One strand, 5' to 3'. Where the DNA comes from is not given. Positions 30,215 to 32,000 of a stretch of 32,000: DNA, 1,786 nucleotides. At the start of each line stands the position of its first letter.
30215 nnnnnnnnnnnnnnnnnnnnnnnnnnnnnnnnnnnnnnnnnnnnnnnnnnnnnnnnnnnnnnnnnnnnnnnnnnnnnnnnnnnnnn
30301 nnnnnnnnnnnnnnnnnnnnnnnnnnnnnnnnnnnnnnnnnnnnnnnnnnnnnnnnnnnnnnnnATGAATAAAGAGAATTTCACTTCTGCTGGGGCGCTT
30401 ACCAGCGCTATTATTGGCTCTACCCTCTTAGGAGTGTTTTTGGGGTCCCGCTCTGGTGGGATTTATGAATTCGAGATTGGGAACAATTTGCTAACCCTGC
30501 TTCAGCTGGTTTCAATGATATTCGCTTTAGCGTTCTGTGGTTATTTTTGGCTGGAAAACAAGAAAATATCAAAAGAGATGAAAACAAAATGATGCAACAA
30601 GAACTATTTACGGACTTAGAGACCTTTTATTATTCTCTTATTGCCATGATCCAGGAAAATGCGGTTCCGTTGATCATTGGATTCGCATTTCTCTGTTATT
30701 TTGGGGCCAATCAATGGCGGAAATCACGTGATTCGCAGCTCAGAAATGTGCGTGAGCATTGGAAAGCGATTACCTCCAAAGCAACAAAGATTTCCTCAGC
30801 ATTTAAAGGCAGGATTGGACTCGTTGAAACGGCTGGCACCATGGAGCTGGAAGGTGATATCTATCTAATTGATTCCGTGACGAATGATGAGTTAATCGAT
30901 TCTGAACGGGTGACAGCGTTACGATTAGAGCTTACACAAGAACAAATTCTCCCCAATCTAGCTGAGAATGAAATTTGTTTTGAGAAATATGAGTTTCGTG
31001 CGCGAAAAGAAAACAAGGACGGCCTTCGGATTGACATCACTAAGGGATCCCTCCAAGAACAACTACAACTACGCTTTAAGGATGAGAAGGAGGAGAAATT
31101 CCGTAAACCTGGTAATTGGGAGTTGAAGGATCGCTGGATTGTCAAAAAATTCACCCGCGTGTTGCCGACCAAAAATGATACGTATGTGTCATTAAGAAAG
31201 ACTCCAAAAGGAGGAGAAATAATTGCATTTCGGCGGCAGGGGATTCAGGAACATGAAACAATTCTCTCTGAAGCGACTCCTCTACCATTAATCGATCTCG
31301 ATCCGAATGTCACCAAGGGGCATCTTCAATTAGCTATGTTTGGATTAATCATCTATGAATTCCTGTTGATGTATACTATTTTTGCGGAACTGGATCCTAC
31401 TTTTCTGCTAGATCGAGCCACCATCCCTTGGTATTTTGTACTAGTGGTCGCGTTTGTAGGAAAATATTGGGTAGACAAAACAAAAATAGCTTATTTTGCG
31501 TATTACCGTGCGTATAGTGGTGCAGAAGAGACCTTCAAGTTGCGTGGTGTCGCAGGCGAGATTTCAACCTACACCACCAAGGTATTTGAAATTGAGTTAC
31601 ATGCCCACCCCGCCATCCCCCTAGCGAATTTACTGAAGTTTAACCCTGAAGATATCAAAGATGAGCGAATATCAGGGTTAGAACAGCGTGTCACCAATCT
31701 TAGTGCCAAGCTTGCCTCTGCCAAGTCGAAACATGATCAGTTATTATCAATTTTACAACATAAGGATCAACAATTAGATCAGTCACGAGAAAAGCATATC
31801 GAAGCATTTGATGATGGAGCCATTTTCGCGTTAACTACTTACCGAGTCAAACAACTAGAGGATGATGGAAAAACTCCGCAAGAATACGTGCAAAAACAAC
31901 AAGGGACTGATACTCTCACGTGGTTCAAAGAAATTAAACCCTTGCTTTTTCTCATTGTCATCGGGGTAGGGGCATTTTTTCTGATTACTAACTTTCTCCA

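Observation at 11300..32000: Uncharacterised integrated element whose structural module is entirely membrane and surface proteins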

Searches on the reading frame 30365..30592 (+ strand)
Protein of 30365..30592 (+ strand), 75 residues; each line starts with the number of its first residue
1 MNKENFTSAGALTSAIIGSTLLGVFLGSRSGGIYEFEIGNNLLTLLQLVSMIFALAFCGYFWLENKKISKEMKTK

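Call 5: search_protein_families(library=pfam, proteins=[window:30365-30592:+], max_evalue=0.1)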
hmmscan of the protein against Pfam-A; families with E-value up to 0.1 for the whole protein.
window:30365-30592:+ (75 aa): 2 families
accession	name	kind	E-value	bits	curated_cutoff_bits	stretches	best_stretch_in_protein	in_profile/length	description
PF09991.14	DUF2232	-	0.0098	15.5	27.8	1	19-72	212-264/290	Predicted membrane protein (DUF2232)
PF04688.18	Holin_SPP1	-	0.093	13.3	27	0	1-72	2-64/74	SPP1 phage holin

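Call 16: search_protein_families(library=phrogs, proteins=[window:30365-30592:+], max_evalue=0.01)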
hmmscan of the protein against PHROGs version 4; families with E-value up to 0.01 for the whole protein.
window:30365-30592:+ (75 aa): 1 family
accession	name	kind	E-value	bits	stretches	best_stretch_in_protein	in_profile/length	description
phrog_17441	-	unknown function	0.0092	17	0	48-74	11-37/63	-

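Call 73: search_dna_similar(query=window:30365-30592:+, collection=phages, mode=protein, max_evalue=10, max_rows=15)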
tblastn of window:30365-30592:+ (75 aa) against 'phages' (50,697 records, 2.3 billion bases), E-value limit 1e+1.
Records with a match: 10; places in all: 10; records where one place covers at least 80% of the query: 0.
Best place of each record, by identity: <60% 10.
By first word of the organism name: Vibrio 4; Aeromonas 3; Photobacterium 2; Bacteriophage 1.
By host as written in the record: Photobacterium damselae subsp. damselae strain CAIM 1910 2; Vibrio alginolyticus 2; Vibrio Parahaemolyticus 2; Aeromonas salmonicida M15879-11 1; Aeromonas salmonicida 08-2783 1; Aeromonas salmonicida HER1084 1; - 1.
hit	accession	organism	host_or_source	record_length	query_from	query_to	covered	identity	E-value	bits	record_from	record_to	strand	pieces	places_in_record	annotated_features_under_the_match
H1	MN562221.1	Photobacterium phage PDCC-1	Photobacterium damselae subsp. damselae ...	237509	19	71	71%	39.6%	3e+0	31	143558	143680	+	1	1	hypothetical protein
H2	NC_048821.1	Photobacterium phage PDCC-1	Photobacterium damselae subsp. damselae ...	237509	19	71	71%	39.6%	3e+0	31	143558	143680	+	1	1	hypothetical protein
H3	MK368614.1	Vibrio phage 2 TSL-2019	Vibrio alginolyticus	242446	19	71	71%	39.6%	3e+0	31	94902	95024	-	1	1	hypothetical protein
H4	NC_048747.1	Vibrio phage 2 TSL-2019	Vibrio alginolyticus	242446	19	71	71%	39.6%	3e+0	31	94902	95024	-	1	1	hypothetical protein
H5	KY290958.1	Aeromonas phage SW69-9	Aeromonas salmonicida M15879-11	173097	25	75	68%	39.2%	8e+0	30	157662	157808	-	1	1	hypothetical protein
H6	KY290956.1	Aeromonas phage L9-6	Aeromonas salmonicida 08-2783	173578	25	75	68%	39.2%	8e+0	30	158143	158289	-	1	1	hypothetical protein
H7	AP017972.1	Vibrio phage pTD1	Vibrio Parahaemolyticus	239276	19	71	71%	37.7%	6e+0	30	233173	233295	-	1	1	phage protein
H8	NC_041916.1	Vibrio phage pTD1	Vibrio Parahaemolyticus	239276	19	71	71%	37.7%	6e+0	30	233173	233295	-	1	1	phage protein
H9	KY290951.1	Aeromonas phage 31.2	Aeromonas salmonicida HER1084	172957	25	75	68%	37.3%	5e+0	30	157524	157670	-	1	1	hypothetical protein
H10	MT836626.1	Bacteriophage sp.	human fecal samples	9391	4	55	69%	34.6%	2e+0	31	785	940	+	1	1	record has no annotation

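Call 106: search_protein_families(library=phrogs, proteins=[window:30365-30592:+], max_evalue=1)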
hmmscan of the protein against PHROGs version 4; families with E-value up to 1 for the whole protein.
window:30365-30592:+ (75 aa): 1 family
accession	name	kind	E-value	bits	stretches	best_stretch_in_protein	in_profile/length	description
phrog_17441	-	unknown function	0.0092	17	1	48-74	11-37/63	-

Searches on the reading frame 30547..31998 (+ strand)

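Call 5: search_protein_families(library=pfam, proteins=[window:30547-31998:+], max_evalue=0.1)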
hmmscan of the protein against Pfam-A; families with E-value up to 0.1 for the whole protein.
window:30547-31998:+ (484 aa): 1 family
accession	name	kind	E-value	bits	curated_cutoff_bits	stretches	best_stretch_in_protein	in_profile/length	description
PF01810.24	LysE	-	0.081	12.8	25.6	1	43-79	64-103/193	LysE type translocator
